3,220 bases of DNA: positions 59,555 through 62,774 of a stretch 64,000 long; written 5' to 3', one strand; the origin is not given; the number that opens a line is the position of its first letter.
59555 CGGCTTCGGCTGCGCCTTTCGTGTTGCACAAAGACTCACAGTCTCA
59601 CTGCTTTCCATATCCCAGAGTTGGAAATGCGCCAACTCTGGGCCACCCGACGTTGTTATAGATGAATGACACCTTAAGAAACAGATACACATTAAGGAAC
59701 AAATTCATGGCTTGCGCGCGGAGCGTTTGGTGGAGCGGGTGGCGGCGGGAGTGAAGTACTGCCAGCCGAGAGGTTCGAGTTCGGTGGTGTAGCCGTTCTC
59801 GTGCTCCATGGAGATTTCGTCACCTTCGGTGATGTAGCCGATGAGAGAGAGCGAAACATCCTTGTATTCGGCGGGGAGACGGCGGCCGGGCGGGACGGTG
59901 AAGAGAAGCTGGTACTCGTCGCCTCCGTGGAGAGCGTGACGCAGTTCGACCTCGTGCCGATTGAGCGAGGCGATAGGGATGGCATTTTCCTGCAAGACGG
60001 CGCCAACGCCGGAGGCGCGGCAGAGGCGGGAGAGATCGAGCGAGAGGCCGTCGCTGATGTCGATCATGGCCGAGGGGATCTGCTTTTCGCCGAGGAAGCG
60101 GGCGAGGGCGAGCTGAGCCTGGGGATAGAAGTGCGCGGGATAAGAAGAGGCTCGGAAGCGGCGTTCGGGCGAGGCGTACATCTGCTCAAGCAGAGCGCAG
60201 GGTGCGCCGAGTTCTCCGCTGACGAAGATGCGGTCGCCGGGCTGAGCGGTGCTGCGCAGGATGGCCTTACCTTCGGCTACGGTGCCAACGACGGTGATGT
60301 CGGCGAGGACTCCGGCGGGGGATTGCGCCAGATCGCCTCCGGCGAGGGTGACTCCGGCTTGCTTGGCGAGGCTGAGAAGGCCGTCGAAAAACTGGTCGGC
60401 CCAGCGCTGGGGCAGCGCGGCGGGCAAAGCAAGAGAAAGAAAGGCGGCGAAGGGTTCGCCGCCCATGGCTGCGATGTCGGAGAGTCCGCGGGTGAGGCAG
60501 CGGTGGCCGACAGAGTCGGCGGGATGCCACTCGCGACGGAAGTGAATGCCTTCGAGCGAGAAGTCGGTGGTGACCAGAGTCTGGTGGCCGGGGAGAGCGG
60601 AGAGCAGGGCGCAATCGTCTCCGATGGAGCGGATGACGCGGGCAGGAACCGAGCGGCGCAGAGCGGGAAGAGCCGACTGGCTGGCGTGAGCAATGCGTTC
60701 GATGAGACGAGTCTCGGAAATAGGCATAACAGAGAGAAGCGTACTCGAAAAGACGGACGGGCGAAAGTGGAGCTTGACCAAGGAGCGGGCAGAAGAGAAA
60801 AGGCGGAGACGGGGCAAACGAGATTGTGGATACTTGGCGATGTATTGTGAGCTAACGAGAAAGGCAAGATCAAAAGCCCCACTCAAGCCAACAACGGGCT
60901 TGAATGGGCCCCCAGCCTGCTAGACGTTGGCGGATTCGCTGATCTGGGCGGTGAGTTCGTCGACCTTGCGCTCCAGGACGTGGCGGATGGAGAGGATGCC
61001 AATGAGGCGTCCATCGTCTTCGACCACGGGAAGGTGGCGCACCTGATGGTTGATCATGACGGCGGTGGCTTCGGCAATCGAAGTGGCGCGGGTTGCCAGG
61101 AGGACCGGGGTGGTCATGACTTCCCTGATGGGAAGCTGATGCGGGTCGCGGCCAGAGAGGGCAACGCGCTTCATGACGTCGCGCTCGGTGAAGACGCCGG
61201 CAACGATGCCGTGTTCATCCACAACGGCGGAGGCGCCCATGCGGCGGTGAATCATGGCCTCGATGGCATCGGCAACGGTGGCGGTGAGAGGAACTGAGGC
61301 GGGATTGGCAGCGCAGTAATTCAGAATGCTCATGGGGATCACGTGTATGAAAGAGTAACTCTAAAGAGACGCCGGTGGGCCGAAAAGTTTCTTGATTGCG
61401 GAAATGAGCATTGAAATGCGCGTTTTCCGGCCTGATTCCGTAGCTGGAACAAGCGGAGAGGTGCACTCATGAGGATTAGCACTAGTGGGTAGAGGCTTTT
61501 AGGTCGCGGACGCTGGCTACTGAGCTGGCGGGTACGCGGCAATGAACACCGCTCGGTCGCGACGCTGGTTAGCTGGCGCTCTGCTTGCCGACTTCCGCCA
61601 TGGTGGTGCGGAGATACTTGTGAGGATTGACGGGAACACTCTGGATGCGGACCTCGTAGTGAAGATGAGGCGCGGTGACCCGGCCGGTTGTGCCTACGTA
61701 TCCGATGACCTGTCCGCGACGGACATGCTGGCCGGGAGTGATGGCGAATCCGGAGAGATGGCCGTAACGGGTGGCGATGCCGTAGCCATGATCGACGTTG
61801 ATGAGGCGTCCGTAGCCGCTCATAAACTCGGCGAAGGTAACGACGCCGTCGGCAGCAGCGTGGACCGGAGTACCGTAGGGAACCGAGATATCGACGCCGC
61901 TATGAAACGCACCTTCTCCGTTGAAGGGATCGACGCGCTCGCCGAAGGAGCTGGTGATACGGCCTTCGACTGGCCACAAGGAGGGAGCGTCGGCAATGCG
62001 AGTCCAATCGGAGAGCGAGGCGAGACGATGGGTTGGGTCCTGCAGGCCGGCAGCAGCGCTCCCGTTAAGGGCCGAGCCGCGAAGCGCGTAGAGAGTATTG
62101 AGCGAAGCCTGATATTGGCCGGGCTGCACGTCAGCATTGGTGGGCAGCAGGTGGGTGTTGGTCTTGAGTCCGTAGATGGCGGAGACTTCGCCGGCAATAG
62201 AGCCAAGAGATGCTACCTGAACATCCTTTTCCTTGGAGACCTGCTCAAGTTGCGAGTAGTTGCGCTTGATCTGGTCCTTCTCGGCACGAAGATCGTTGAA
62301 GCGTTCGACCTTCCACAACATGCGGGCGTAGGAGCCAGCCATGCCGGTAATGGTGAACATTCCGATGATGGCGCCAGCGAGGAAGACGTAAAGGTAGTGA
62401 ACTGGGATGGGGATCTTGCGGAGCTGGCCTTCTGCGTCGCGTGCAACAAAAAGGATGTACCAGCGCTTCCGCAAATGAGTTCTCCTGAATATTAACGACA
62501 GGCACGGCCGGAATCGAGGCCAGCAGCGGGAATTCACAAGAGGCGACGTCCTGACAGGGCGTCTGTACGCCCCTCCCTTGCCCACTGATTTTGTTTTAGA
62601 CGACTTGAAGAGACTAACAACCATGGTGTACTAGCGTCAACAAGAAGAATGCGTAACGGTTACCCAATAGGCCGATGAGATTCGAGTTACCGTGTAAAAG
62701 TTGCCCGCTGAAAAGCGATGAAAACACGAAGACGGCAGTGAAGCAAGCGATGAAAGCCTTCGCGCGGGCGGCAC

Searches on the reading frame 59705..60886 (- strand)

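Call 44: search_protein_families(library=pfam, max_evalue=0.0001, proteins=[window:59705-60886:-])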
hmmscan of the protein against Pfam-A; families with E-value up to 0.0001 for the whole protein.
window:59705-60886:- (393 aa): 2 families
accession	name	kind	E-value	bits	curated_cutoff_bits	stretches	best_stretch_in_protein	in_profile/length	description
PF00586.29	AIRS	-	7.7e-23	81.5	24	1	89-203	1-112/112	AIR synthase related protein, N-terminal domain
PF02769.27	AIRS_C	-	6.5e-07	30.1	23.1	1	215-360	1-153/156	AIR synthase related protein, C-terminal domain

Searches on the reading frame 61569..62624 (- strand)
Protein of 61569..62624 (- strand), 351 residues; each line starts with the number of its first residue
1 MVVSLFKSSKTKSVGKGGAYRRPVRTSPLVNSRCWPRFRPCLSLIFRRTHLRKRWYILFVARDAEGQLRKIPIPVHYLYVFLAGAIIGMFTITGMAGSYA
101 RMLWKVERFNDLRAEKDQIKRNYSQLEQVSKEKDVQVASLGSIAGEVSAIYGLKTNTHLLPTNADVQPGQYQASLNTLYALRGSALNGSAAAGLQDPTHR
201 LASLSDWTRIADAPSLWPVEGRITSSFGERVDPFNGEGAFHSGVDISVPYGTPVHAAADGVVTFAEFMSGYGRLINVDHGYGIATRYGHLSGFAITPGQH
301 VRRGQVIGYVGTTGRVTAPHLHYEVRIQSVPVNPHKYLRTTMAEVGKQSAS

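Call 44: search_protein_families(library=pfam, max_evalue=0.0001, proteins=[window:61569-62624:-])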
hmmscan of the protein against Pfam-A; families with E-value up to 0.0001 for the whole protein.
window:61569-62624:- (351 aa): 1 family
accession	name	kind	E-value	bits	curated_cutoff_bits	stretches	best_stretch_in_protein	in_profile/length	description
PF01551.29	Peptidase_M23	-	2.4e-34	117.8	28.7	1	240-334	2-96/96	Peptidase family M23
